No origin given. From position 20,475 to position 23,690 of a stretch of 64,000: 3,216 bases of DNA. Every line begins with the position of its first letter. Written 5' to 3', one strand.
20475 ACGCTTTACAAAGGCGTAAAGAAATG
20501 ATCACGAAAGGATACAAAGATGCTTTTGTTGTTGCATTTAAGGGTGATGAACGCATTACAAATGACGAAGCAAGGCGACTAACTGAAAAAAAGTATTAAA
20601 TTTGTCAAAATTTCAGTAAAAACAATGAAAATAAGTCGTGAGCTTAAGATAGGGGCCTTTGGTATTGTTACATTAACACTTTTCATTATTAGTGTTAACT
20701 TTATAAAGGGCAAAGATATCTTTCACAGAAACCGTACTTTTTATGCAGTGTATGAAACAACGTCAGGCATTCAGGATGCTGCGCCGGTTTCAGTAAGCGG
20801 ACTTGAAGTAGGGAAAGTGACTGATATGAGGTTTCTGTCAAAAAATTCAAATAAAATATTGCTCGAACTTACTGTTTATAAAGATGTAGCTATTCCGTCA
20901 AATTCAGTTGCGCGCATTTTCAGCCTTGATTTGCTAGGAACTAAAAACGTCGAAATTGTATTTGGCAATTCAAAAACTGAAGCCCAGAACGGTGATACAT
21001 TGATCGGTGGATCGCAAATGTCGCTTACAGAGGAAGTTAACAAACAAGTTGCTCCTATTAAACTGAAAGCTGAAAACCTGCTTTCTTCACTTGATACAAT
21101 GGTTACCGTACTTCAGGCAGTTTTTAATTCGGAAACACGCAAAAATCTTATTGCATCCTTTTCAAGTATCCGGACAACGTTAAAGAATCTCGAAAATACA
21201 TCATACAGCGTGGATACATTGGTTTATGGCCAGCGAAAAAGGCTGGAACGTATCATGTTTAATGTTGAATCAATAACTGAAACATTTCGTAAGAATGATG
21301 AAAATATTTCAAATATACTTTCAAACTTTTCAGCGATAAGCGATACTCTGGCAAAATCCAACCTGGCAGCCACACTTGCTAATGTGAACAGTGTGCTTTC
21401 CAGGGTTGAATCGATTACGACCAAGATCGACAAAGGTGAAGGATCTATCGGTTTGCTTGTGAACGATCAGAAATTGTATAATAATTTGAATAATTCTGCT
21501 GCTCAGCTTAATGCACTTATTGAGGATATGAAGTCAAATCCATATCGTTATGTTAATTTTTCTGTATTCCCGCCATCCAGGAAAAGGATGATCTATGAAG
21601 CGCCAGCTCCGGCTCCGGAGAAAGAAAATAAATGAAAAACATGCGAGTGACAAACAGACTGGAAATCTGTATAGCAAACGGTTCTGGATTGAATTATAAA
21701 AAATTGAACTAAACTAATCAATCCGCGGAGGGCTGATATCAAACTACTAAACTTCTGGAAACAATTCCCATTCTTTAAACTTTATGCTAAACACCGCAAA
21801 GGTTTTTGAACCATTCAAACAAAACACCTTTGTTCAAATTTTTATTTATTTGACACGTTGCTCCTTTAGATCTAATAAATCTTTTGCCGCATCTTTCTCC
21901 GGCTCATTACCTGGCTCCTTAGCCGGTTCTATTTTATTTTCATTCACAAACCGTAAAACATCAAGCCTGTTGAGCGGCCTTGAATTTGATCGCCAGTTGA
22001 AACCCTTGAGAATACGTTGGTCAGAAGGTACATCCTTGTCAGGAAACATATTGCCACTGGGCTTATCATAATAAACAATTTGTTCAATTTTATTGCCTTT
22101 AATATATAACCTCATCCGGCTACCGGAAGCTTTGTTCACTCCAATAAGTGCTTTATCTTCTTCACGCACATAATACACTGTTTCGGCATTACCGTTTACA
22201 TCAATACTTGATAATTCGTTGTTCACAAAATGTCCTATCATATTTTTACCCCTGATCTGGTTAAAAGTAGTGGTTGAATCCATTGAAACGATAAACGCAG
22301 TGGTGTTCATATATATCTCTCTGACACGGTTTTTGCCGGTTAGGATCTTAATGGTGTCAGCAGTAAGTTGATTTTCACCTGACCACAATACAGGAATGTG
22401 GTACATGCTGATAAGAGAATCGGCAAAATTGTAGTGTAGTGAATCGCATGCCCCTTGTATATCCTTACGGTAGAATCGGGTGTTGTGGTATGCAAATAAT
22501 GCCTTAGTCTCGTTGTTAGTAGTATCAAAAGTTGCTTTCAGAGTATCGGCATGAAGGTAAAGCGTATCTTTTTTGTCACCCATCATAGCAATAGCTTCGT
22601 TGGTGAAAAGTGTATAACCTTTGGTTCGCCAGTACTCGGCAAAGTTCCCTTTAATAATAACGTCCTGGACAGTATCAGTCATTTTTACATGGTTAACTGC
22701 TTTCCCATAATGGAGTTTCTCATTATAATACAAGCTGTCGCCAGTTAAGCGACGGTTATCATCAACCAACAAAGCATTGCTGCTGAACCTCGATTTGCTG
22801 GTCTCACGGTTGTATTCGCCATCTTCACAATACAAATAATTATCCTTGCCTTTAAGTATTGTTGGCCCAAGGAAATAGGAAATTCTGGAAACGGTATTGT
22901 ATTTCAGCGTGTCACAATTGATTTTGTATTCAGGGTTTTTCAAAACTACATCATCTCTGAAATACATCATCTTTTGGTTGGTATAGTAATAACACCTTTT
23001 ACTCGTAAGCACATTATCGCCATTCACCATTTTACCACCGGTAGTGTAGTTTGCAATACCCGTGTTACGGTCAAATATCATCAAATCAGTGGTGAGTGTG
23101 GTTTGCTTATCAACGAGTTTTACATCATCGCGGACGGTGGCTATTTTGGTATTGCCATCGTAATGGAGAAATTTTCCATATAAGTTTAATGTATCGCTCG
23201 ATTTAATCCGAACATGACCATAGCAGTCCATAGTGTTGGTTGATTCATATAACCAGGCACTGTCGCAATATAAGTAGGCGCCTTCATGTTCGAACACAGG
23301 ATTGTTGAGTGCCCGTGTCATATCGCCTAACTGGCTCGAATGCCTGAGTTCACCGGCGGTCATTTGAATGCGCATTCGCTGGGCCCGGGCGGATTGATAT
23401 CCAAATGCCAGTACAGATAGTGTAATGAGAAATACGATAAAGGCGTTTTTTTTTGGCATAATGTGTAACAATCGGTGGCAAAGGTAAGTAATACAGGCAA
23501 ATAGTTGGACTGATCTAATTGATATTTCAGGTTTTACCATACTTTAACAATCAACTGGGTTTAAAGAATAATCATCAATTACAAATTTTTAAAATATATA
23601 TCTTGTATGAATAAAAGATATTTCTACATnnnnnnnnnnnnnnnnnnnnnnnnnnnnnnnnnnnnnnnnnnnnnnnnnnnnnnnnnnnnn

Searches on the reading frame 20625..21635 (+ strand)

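Call 4: search_protein_families(library=pfam, proteins=[window:20625-21635:+], max_evalue=0.001)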
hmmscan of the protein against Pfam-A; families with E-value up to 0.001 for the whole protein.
window:20625-21635:+ (336 aa): 1 family
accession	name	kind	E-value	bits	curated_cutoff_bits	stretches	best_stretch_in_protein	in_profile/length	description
PF02470.25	MlaD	-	2.1e-14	53.9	25.1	1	36-114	2-81/81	MlaD protein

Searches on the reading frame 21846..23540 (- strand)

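Call 5: search_protein_families(library=pfam, proteins=[window:21846-23540:-], max_evalue=0.001)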
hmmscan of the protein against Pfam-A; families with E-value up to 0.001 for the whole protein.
window:21846-23540:- (564 aa): 3 families
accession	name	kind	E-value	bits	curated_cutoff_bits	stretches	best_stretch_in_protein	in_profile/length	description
PF13100.11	OstA_2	-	6.3e-51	172.6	21.2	2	72-210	20-158/158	OstA-like protein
PF03968.19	LptD_N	-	3.3e-10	40.6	20.4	1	323-400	25-108/113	LptA/(LptD N-terminal domain) LPS transport protein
PF06835.18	LptC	-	2.7e-06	27.6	21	0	93-163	90-164/175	Lipopolysaccharide-assembly, LptC-related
